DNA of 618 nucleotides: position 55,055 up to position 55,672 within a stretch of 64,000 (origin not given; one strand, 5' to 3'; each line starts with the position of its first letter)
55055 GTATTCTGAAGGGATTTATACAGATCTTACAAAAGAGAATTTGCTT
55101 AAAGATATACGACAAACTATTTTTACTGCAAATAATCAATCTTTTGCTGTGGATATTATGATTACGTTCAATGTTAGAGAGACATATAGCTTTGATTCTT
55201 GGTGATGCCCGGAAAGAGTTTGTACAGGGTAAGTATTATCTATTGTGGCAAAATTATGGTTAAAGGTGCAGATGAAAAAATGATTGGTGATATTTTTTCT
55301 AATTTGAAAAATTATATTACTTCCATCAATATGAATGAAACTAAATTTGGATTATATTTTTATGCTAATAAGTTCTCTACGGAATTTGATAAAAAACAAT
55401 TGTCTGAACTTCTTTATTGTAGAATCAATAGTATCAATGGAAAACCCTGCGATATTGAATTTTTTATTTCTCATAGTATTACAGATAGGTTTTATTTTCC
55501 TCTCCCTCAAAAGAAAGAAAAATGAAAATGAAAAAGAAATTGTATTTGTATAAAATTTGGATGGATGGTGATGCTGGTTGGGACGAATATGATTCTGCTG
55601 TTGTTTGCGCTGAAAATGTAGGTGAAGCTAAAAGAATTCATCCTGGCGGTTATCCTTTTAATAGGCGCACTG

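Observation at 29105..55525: The same 9-mer reads Met-Pro-Gly: stop-start overlaps, mini-ORFs coupled to downstream genes, and one full-length gene start on it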

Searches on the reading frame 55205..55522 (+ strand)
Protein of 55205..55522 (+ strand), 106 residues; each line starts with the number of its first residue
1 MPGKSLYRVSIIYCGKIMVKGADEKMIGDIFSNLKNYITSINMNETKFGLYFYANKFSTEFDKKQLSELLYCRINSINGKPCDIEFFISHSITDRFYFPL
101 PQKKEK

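Call 25: find_homologous_proteins(query=A2, max_evalue=0.001)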
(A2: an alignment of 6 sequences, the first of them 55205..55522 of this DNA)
Query A2 (6 sequences) (106 aa, profile of the alignment): 6 proteins with E <= 0.001 among 200 candidates.
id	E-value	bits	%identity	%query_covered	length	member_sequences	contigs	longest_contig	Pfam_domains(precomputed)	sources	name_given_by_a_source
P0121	4.8e-29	119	26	33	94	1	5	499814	-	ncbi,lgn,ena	ncbi:MAG: hypothetical protein AABY32_01540 [Nanoarchaeota archaeon]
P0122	1.4e-26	111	-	-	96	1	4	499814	-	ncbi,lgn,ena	ncbi:MAG: hypothetical protein AABY32_01560 [Nanoarchaeota archaeon]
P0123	1.2e-25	108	30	68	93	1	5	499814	-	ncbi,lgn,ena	ncbi:MAG: hypothetical protein AABY32_01530 [Nanoarchaeota archaeon]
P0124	5.2e-24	102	38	30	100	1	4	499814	-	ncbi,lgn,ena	ncbi:MAG: hypothetical protein AABY32_01545 [Nanoarchaeota archaeon]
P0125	1.6e-23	101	100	84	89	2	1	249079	-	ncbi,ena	ncbi:MAG: hypothetical protein AABY32_01550 [Nanoarchaeota archaeon]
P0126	8.3e-19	86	67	6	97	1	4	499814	-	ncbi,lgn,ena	ncbi:MAG: hypothetical protein AABY32_01535 [Nanoarchaeota archaeon]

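Call 57: predict_structure(alignment_id=A2)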
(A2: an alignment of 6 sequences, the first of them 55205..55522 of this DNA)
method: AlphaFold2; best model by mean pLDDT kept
length: 106 residues; sequences in the alignment: 6
mean_pLDDT: 68.7   pTM: 0.56
mean pLDDT of the five models: 68.7, 66.7, 66.1, 63.0, 62.7
residues with pLDDT >= 90: 0; 70-90: 60; 50-70: 34; < 50: 12
segments of 3 or more residues with pLDDT < 50: 1-11
pLDDT, mean of each block of 10 residues (from residue 1): 41 59 74 76 75 71 81 81 72 61 65
secondary structure, 60 per line:
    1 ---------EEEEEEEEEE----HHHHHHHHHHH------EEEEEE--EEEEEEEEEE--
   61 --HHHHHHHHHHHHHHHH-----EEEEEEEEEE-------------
elements in order: E10-19 H24-34 E41-46 E49-58 H63-78 E84-93

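Call 66: fold_search(model_id=the predicted structure, library=pdb)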
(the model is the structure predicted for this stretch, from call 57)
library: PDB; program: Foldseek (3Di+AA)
matches with E <= 10: 1626; with E <= 0.001: 0
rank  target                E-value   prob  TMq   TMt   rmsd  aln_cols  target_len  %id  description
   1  7bfe_C                3.5e-03  1.00  0.44  0.52   4.3        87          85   13  Circular permutant of ribosomal protein S6, P54-55 truncated, L21A mutant. (released 2022-07-13)
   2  7bfc_A                3.7e-03  1.00  0.49  0.58   3.8        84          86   15  Circular permutant of ribosomal protein S6, P54-55 truncated, (released 2022-07-13)
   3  7bff_E                3.7e-03  1.00  0.46  0.55   4.0        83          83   12  Circular permutant of ribosomal protein S6, P54-55 truncated, I25A mutant. (released 2022-07-13)
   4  7bfe_B                4.4e-03  1.00  0.44  0.51   4.5        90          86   14  Circular permutant of ribosomal protein S6, P54-55 truncated, L21A mutant. (released 2022-07-13)
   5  7bff_A                4.4e-03  0.99  0.41  0.48   4.4        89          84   13  Circular permutant of ribosomal protein S6, P54-55 truncated, I25A mutant. (released 2022-07-13)
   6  3dfe_B                5.0e-03  1.00  0.45  0.54   4.9        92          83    6  Crystal structure of a Putative Pii-Like Signaling Protein (YP_323533.1) from ANABAENA VARIABILIS ATCC 29413 at 2.35 A (released 2008-08-05)
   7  7bfd_A                5.3e-03  1.00  0.45  0.53   4.2        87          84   11  Circular permutant of ribosomal protein S6, P54-55 truncated, Y4A mutant. (released 2022-07-13)
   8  7bfe_D                5.3e-03  1.00  0.42  0.49   4.5        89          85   12  Circular permutant of ribosomal protein S6, P54-55 truncated, L21A mutant. (released 2022-07-13)
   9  7bff_B                5.3e-03  1.00  0.44  0.51   4.6        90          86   13  Circular permutant of ribosomal protein S6, P54-55 truncated, I25A mutant. (released 2022-07-13)
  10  3dfe_F                6.0e-03  0.99  0.41  0.50   6.0        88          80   14  Crystal structure of a Putative Pii-Like Signaling Protein (YP_323533.1) from ANABAENA VARIABILIS ATCC 29413 at 2.35 A (released 2008-08-05)
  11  9lsd_A                7.2e-03  0.93  0.34  0.34   8.5       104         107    9  Crystal structure of a polyketide cyclase FasU from Streptomyces kanamyceticus (released 2025-03-12)
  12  7b90_A                7.7e-03  1.00  0.45  0.52   4.3        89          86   11  Circular permutant of ribosomal protein S6, P54-55 truncated, I8A mutant (released 2022-06-08)
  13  3dfe_E                7.7e-03  0.99  0.41  0.49   6.0        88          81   14  Crystal structure of a Putative Pii-Like Signaling Protein (YP_323533.1) from ANABAENA VARIABILIS ATCC 29413 at 2.35 A (released 2008-08-05)
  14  6wi5_A                7.7e-03  0.99  0.41  0.46   5.2        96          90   10  De novo designed protein Foldit4 (released 2020-04-22)
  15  9lsd_B                7.7e-03  0.92  0.34  0.34   7.7       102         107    9  Crystal structure of a polyketide cyclase FasU from Streptomyces kanamyceticus (released 2025-03-12)
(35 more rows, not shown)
